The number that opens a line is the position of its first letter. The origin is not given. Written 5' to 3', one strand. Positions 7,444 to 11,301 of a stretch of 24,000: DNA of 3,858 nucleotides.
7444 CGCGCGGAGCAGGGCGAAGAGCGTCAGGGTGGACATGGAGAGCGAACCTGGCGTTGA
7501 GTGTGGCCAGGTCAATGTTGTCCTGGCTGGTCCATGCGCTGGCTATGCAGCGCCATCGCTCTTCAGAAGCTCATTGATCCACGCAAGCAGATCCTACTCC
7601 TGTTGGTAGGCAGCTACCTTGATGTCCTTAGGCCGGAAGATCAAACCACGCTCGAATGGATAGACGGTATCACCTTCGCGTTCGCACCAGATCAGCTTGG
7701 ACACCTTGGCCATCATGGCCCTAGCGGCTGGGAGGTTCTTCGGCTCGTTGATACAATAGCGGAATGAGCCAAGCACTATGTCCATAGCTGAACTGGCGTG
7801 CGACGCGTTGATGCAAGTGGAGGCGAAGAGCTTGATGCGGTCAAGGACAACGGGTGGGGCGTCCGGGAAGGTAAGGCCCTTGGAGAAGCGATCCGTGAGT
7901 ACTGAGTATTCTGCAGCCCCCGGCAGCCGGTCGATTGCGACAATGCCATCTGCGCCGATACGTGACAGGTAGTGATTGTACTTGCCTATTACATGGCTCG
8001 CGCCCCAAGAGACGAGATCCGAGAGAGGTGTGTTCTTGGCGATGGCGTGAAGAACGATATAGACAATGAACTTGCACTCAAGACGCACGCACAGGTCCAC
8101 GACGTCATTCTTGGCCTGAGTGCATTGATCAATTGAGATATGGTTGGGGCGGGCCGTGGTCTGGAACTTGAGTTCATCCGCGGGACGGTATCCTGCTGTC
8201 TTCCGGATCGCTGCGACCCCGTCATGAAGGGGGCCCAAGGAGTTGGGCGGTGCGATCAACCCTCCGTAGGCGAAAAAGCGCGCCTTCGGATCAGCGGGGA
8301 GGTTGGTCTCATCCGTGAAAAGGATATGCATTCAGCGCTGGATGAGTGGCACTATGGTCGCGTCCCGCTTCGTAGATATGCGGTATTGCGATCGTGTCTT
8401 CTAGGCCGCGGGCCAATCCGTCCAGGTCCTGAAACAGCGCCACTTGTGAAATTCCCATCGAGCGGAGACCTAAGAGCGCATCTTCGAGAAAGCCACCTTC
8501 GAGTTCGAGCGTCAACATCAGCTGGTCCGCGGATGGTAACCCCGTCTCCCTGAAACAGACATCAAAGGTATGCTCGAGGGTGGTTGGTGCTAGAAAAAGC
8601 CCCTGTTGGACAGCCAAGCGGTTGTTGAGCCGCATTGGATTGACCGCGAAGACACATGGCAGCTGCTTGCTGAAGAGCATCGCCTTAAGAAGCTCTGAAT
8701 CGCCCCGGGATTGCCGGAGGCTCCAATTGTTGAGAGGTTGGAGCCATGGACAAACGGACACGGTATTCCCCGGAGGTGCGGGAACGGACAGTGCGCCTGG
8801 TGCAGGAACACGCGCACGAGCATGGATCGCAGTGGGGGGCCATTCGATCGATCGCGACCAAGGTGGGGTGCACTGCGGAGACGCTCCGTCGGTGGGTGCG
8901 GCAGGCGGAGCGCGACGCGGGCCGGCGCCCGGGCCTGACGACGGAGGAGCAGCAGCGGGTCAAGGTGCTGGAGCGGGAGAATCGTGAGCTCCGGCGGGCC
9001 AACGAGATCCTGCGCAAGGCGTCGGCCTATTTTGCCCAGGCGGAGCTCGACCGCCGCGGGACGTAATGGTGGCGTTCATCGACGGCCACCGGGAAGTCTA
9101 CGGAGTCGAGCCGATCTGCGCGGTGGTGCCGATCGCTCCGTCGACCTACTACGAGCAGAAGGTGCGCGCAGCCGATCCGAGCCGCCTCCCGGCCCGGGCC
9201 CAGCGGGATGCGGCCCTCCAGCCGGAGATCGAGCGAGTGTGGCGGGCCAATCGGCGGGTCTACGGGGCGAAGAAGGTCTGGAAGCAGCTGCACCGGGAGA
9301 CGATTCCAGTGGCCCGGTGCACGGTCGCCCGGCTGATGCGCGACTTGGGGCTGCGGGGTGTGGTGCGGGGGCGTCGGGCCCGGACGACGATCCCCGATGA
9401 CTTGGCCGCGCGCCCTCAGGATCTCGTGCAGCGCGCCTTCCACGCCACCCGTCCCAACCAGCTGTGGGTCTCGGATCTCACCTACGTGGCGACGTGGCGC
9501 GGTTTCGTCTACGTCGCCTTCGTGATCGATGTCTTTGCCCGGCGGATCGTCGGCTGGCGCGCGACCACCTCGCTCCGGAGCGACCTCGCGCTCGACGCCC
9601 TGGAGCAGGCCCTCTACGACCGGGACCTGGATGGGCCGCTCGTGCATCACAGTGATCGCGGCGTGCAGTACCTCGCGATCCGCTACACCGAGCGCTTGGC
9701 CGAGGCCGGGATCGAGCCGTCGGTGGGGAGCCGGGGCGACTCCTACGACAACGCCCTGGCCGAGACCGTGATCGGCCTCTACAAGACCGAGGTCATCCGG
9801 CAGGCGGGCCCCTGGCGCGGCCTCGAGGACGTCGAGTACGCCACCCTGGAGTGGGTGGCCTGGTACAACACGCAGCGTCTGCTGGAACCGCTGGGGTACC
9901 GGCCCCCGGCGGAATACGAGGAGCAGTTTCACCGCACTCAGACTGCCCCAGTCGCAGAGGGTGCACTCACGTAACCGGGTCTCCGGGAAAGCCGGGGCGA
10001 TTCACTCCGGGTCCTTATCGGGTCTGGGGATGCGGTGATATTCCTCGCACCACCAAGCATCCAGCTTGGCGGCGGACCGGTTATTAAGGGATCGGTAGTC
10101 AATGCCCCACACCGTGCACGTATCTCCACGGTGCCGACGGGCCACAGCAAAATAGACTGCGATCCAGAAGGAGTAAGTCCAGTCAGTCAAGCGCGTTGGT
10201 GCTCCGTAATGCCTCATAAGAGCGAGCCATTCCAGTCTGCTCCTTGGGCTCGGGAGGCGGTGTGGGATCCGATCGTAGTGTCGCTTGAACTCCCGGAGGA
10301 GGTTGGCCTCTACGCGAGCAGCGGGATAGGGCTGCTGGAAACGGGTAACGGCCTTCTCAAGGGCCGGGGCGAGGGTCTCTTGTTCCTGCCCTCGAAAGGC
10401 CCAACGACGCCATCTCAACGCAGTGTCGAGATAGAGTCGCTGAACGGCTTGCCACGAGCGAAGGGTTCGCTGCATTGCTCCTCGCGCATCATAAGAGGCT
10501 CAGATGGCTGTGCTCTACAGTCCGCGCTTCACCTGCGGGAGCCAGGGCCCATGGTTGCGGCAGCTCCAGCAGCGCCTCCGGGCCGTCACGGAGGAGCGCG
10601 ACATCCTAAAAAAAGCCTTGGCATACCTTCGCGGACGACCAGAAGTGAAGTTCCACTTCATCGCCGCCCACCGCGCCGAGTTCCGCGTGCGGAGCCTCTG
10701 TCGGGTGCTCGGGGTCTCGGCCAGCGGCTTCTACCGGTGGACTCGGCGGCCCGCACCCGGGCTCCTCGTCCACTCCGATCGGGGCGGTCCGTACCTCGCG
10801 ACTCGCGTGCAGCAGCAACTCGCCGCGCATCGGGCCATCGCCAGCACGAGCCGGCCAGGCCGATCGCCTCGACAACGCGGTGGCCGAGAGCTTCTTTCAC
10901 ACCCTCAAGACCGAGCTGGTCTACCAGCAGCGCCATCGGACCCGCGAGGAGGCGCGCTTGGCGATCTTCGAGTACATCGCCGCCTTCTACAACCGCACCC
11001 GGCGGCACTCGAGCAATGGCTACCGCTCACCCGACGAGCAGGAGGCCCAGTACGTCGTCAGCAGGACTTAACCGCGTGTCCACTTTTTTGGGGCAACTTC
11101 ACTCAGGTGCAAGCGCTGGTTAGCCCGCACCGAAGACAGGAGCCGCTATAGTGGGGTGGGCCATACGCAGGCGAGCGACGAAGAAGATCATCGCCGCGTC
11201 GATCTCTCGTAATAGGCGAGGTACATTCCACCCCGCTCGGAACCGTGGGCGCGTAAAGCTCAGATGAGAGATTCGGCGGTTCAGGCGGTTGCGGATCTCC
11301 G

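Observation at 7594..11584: Overlapping FRG-domain / DUF3800 gene pair plus an upstream HEPN-like ORF: a candidate uncharacterised defence-type module in a low-GC island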

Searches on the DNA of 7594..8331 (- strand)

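Call 54: build_rna_model(alignment_id=A6)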
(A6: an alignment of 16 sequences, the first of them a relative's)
Model R1 built from alignment A6 (16 sequences, 165 columns); structure: RNAalifold consensus.
model positions 94; base pairs 21; branch points 0; effective number of sequences 5.75; information 0.608 bits per position. Calibrated on 0.2 Mb of random sequence (short: E-values are rough).
structure used (alignment columns):
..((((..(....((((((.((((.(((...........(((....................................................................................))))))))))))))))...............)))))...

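Call 55: search_with_rna_model(model_id=R1, source=window, filters=off, max_evalue=10, show_alignments=4)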
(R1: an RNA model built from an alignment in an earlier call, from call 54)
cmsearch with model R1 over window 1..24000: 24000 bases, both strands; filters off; matches with E-value up to 10: 7.
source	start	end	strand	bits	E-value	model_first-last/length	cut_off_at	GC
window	11615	11712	-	17.4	0.0087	1-94/94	no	0.56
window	2939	3001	-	16.9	0.012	16-76/94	no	0.7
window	12439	12605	-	16.7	0.013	1-94/94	no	0.66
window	15920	15965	+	7.3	5.3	12-85/94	no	0.65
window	12136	12183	+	7.3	5.4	1-94/94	no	0.56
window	4224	4261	-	7.2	5.7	1-94/94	no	0.68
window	14354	14384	-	6.5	8.8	1-94/94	no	0.58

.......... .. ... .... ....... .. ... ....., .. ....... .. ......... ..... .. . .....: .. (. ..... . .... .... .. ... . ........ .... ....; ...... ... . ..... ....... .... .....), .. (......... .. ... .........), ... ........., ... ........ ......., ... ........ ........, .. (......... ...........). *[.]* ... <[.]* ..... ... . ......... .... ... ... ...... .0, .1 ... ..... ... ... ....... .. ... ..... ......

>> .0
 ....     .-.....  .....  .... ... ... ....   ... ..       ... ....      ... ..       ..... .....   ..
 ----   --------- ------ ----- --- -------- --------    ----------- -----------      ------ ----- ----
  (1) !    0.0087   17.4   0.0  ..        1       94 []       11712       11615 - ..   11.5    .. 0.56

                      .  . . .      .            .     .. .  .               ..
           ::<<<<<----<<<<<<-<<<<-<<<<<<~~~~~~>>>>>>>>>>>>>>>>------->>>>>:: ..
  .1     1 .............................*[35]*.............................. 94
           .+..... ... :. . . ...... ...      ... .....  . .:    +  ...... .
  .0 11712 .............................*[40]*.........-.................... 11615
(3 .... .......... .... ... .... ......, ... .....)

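Call 71: search_with_rna_model(model_id=R1, sources=[L001, L002, L003, L004, L005, L006, L007, L008, L009, L010, L011, L012, L013, L014, L015, L016, L017, L018, L019, L020, L021, L022, L023, L024, L025, L027, L028, L029, L031, L032], max_evalue=0.1)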
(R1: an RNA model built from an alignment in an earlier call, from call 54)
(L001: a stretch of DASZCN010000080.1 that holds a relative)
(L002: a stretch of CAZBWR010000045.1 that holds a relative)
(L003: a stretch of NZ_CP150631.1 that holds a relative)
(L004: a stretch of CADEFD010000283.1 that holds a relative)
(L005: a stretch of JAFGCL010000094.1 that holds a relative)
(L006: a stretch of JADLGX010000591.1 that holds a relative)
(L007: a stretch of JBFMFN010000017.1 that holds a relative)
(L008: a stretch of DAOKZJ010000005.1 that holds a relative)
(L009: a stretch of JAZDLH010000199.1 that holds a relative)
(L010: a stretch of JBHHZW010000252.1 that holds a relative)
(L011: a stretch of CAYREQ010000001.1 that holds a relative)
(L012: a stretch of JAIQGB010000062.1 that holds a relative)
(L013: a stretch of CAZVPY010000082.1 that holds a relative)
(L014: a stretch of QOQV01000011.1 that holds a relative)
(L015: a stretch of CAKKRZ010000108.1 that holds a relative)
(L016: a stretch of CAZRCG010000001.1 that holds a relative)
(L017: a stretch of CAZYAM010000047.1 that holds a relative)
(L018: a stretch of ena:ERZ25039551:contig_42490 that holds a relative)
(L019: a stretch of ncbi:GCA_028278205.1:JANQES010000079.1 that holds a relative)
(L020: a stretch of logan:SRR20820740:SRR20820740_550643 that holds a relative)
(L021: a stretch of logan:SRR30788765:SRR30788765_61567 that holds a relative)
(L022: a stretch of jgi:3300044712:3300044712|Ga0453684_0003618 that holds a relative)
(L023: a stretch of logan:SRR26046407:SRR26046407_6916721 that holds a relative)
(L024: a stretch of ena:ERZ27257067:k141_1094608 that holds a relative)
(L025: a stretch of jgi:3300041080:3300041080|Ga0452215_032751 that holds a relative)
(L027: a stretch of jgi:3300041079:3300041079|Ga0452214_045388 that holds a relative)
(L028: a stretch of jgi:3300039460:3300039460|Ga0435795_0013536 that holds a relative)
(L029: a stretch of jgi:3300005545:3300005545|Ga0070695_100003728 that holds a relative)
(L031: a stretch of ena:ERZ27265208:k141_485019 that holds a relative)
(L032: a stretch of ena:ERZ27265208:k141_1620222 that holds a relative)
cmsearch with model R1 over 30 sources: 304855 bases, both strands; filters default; matches with E-value up to 0.1: 23.
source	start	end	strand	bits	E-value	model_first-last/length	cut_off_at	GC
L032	903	1043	+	93.4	1.1e-22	1-94/94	no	0.63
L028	1184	1324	+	90.3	8e-22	1-94/94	no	0.64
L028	3509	3649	+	89.3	1.5e-21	1-94/94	no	0.62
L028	3899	4039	+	88.2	2.9e-21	1-94/94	no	0.6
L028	2775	2915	+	85.2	2e-20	1-94/94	no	0.62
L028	635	775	+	80.3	4.6e-19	1-94/94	no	0.62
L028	2134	2274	+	79.7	6.8e-19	1-94/94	no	0.65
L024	3443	3536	+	76.5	5.2e-18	1-94/94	no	0.52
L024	271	363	+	75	1.3e-17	1-94/94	no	0.56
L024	1399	1491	+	74.2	2.2e-17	1-94/94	no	0.57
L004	1080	1169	+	68.3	9.4e-16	1-94/94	no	0.67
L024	1974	2102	+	62.6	3.5e-14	1-94/94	no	0.64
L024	762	890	+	58.9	3.6e-13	1-94/94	no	0.67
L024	3987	4147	+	54.6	5.7e-12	1-94/94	no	0.57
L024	2554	2714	+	49.7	1.3e-10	1-94/94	no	0.57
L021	5799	5892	+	41.9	1.9e-08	1-94/94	no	0.62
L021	1285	1389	+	39.5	8.6e-08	1-94/94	no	0.64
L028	1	110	+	38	2.3e-07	32-94/94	5'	0.65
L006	2761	2846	+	32.2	8.8e-06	1-94/94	no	0.67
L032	1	95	+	27.9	0.00013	22-94/94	5'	0.63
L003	10784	10849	+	26.9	0.00027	1-94/94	no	0.58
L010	2989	3060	+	23.6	0.0021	1-94/94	no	0.54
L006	4411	4470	+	22.3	0.0049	1-94/94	no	0.68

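Call 86: search_rna_families(sources=[L003, L004, L006, L007, L010, L019, L021, L022, L024, L025, L028, L029, L031, L032], threshold=gathering)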
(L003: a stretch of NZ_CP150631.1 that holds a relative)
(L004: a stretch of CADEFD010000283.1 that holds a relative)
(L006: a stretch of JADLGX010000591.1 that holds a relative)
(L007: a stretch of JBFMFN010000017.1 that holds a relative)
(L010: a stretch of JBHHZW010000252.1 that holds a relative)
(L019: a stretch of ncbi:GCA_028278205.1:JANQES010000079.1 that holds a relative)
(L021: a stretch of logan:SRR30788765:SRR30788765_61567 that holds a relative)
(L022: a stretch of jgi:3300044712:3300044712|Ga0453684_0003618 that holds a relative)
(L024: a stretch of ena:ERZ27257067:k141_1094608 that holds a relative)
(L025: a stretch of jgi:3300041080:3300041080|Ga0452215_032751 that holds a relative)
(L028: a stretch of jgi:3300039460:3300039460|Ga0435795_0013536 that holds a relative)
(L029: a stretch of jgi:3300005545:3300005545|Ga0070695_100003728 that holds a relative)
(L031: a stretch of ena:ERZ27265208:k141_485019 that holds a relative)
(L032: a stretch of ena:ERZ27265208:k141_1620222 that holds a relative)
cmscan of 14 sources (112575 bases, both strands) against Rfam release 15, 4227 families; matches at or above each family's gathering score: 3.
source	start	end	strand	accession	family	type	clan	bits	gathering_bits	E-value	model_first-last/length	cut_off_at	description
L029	446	519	-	RF00005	tRNA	Gene; tRNA;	CL00001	72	29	1.6e-13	1-71/71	no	tRNA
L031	366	439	-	RF00005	tRNA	Gene; tRNA;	CL00001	72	29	1.6e-13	1-71/71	no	tRNA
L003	3331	3415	-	RF00005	tRNA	Gene; tRNA;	CL00001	60.1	29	2.9e-10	1-71/71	no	tRNA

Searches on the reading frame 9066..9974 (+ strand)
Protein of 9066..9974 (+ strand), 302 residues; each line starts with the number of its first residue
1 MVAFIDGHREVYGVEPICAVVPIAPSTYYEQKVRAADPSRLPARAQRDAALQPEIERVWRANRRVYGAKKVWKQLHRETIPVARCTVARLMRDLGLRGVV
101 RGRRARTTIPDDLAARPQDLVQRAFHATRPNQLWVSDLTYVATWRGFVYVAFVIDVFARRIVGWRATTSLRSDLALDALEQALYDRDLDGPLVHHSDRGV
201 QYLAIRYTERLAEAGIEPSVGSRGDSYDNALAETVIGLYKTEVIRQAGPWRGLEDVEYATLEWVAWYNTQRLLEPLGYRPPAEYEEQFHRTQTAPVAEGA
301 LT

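Call 3: search_protein_families(library=pfam, proteins=[window:9066-9974:+], max_evalue=0.1)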
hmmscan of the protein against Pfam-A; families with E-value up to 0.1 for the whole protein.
window:9066-9974:+ (302 aa): 4 families
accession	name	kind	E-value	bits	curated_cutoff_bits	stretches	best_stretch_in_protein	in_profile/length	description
PF00665.32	rve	-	2.6e-24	85.9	32.6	1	128-225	2-101/102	Integrase core domain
PF13276.12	HTH_21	-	9.9e-18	64.6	28.1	1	47-104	2-60/60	HTH-like domain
PF13683.12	rve_3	-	2.7e-12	46.7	26.5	1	215-281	2-67/67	Integrase core domain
PF13333.12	rve_2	-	7.7e-06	26.4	22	1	236-287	4-54/56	Integrase core domain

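Call 87: search_protein_families(library=ncbifam, proteins=[window:9066-9974:+], max_evalue=0.01)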
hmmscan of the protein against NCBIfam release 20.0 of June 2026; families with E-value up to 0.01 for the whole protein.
window:9066-9974:+ (302 aa): 3 families
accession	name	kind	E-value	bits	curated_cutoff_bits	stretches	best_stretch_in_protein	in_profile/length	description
NF033516.0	transpos_IS3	equivalog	7e-91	305.2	160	1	2-285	91-369/369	IS3 family transposase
NF033577.2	transpos_IS481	equivalog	1.6e-24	86.9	224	1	15-283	17-282/284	IS481 family transposase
NF033546.1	transpos_IS21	equivalog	0.0011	18.6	160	0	193-271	190-269/294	IS21 family transposase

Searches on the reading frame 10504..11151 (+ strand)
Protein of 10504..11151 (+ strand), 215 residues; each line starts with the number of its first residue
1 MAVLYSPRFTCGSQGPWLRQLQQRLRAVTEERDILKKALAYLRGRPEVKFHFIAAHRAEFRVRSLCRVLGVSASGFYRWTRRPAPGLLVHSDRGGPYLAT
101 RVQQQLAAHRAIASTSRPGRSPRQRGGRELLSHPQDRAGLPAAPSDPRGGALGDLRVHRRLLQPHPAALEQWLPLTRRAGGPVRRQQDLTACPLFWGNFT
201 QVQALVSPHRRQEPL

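Call 3: search_protein_families(library=pfam, proteins=[window:10504-11151:+], max_evalue=0.1)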
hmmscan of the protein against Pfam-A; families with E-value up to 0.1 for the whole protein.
window:10504-11151:+ (215 aa): 4 families
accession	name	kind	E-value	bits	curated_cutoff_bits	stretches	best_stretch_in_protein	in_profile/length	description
PF01527.26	HTH_Tnp_1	-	0.00085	19.9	24.1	1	46-93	9-57/75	Transposase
PF00665.32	rve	-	0.0012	19.5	32.6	1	83-121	64-102/102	Integrase core domain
PF13384.12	HTH_23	-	0.012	15.9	24.6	1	47-83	5-41/50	Homeodomain-like domain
PF13551.12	HTH_29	-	0.036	14.6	28.1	0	58-82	10-35/64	Winged helix-turn helix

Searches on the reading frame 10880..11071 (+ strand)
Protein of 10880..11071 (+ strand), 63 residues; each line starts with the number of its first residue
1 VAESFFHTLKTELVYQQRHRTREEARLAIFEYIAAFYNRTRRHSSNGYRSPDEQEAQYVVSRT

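Call 3: search_protein_families(library=pfam, proteins=[window:10880-11071:+], max_evalue=0.1)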
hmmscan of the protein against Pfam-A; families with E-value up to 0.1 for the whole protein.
window:10880-11071:+ (63 aa): 3 families
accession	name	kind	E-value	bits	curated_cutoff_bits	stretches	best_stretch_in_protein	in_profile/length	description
PF13333.12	rve_2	-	6.4e-15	55.5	22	1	3-53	1-50/56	Integrase core domain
PF13683.12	rve_3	-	3.9e-09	36.6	26.5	1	2-51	19-67/67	Integrase core domain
PF15394.11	DUF4616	-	0.097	12.1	27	1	7-62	334-388/524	Domain of unknown function (DUF4616)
